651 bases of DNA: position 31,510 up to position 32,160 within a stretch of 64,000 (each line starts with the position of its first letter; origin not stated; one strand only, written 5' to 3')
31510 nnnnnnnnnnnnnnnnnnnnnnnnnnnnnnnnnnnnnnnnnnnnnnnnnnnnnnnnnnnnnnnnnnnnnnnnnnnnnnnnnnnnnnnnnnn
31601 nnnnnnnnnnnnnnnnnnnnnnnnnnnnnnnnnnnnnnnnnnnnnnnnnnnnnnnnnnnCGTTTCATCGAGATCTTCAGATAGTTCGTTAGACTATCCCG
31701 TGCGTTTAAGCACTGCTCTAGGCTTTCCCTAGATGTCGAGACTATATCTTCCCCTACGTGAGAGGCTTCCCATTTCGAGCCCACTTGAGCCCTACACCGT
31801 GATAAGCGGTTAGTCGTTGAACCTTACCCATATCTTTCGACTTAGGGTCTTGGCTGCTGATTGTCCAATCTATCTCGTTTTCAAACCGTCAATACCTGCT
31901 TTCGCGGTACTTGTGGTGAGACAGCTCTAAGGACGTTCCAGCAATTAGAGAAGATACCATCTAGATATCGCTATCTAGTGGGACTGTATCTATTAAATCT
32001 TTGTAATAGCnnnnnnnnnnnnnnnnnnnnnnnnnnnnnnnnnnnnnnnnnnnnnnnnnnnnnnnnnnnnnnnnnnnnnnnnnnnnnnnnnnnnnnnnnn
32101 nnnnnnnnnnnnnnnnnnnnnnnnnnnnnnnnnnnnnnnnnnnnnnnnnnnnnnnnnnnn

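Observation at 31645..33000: Group I intron with an HNH homing endonuclease splits the phage RNAP beta gene inside its invariant '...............' motif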

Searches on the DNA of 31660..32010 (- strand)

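Call 11: search_dna_similar(query=window:31660-32010:-, collection=phages, mode=distant, max_rows=40, max_evalue=0.01)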
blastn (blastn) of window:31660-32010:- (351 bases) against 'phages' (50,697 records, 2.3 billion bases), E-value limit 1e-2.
Records with a match: 314; places in all: 387; records where one place covers at least 80% of the query: 5.
Best place of each record, by identity: 95-99% 1; 90-95% 2; 80-90% 171; 60-80% 140.
By first word of the organism name: Staphylococcus 157; Pseudomonas 31; Bacillus 29; Vibrio 17; Lactococcus 15; Flavobacterium 13; Campylobacter 6; Acinetobacter 6; Serratia 4; Brochothrix 4; and 15 more.
By host as written in the record: Staphylococcus aureus 55; - 29; Pseudomonas aeruginosa 15; Lactococcus lactis 15; Staphylococcus sp. 12; Staphylococcus carnosus TM300 11; Bacillus subtilis BEST7003 7; Campylobacter jejuni 6; and 97 more.
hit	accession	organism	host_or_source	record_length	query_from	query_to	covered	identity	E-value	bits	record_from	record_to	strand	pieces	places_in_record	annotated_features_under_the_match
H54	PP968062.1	Pseudomonas phage HPP-Temi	Pseudomonas aeruginosa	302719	27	338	89%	74.9%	2e-41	174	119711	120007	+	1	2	hypothetical protein | RNA polymerase beta subunit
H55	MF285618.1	Serratia phage vB_SmaM_ 2050HW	Serratia marcescens wk2050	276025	55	339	81%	73.0%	1e-26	125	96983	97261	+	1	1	none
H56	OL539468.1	Serratia phage vB_SmaM_Haymo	Serratia marcescens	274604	55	339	81%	73.0%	1e-26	125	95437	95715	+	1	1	none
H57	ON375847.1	Pectobacterium phage vB_ParM-25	Pectobacterium aroidearum strain MO46a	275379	55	339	81%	73.0%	1e-26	125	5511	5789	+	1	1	none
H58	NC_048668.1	Serratia phage vB_SmaM_ 2050HW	Serratia marcescens wk2050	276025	55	339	81%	73.0%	1e-26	125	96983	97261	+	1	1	none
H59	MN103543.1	Pseudomonas phage vB_PaeM_PS119XW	-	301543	58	299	69%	69.9%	8e-16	91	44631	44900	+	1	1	hypothetical protein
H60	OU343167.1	Pseudomonas phage vB_PaeM_phiLBG22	-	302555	58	299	69%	69.9%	8e-16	91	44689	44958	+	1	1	record has no annotation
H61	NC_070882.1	Pseudomonas phage vB_PaeM_PS119XW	-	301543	58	299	69%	69.9%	8e-16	91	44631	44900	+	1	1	hypothetical protein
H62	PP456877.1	Pseudomonas phage vB_Pae3705-KEN49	Pseudomonas aeruginosa MRSN 3705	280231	58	299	69%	69.1%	5e-12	77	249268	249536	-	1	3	hypothetical protein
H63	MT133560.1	Pseudomonas phage fnug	Pseudomonas aeruginosa PAO1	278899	58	299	69%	68.4%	2e-10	73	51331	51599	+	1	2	none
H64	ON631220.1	Pseudomonas phage OMKO1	Pseudomonas aeruginosa PAO1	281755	58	299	69%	68.4%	2e-10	73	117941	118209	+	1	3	none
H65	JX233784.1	Pseudomonas phage PA7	Pseudomonas aeruginosa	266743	58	299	69%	68.4%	2e-10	73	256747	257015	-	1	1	hypothetical protein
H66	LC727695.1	Pseudomonas phage sp. Brmt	Pseudomonas aeruginosa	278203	58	299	69%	68.4%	2e-10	73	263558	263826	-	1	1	hypothetical protein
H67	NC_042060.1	Pseudomonas phage PA7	Pseudomonas aeruginosa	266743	58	299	69%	68.4%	2e-10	73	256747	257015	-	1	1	RNA polymerase beta subunit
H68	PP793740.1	Pseudomonas phage vB_PaM_W10-2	Pseudomonas aeruginosa ATCC 27853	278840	58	299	69%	68.4%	2e-10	73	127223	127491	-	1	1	hypothetical protein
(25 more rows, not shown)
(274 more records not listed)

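Call 12: get_annotated_region(hit=H54, flank=3500)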
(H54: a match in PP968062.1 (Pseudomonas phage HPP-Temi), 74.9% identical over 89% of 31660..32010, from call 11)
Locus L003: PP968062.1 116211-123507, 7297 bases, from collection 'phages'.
description: Pseudomonas phage HPP-Temi, complete genome.
organism: Pseudomonas phage HPP-Temi (NCBI taxid 3234043)
taxonomy: Viruses; Duplodnaviria; Heunggongvirae; Uroviricota; Caudoviricetes; Pawinskivirus
host: Pseudomonas aeruginosa; source: household sewage; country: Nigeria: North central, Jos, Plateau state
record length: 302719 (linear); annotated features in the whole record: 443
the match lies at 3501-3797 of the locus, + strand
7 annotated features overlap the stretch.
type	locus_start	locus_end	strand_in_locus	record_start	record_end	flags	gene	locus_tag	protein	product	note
CDS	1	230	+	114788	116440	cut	-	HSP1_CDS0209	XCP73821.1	RNA polymerase beta subunit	-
CDS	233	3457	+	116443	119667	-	-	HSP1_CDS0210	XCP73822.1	RNA polymerase beta subunit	-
CDS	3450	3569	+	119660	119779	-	-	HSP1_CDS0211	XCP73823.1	hypothetical protein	-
CDS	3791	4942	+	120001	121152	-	-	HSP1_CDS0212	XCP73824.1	RNA polymerase beta subunit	-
CDS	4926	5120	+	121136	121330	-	-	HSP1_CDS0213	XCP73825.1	hypothetical protein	-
CDS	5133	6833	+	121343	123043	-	-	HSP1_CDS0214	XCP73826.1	hypothetical protein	-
CDS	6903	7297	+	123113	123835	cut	-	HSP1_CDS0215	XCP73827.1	virion structural protein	-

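Call 13: get_annotated_region(hit=H58, flank=4000)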
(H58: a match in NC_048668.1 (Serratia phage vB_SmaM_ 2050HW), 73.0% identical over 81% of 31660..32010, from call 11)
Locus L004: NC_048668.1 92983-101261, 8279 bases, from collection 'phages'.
description: Serratia phage 2050HW, complete genome.
organism: Serratia phage vB_SmaM_ 2050HW (NCBI taxid 2024252)
taxonomy: Viruses; Duplodnaviria; Heunggongvirae; Uroviricota; Caudoviricetes; Moabitevirus; Moabitevirus mv2050HW
host: Serratia marcescens wk2050; source: -; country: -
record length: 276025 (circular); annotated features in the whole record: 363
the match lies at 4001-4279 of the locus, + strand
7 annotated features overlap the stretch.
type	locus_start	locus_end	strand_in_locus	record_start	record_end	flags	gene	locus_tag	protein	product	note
CDS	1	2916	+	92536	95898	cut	-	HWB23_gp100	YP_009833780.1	RNA polymerase beta subunit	-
CDS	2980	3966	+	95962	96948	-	-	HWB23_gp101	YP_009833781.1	putative endonuclease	-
CDS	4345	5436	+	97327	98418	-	-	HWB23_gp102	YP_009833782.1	RNA polymerase beta subunit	-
CDS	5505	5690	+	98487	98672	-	-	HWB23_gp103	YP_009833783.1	hypothetical protein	-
CDS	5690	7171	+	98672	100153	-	-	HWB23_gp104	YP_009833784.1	hypothetical protein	-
CDS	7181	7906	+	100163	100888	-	-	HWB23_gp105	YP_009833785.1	virion structural protein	-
CDS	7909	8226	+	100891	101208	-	-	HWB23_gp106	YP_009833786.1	hypothetical protein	-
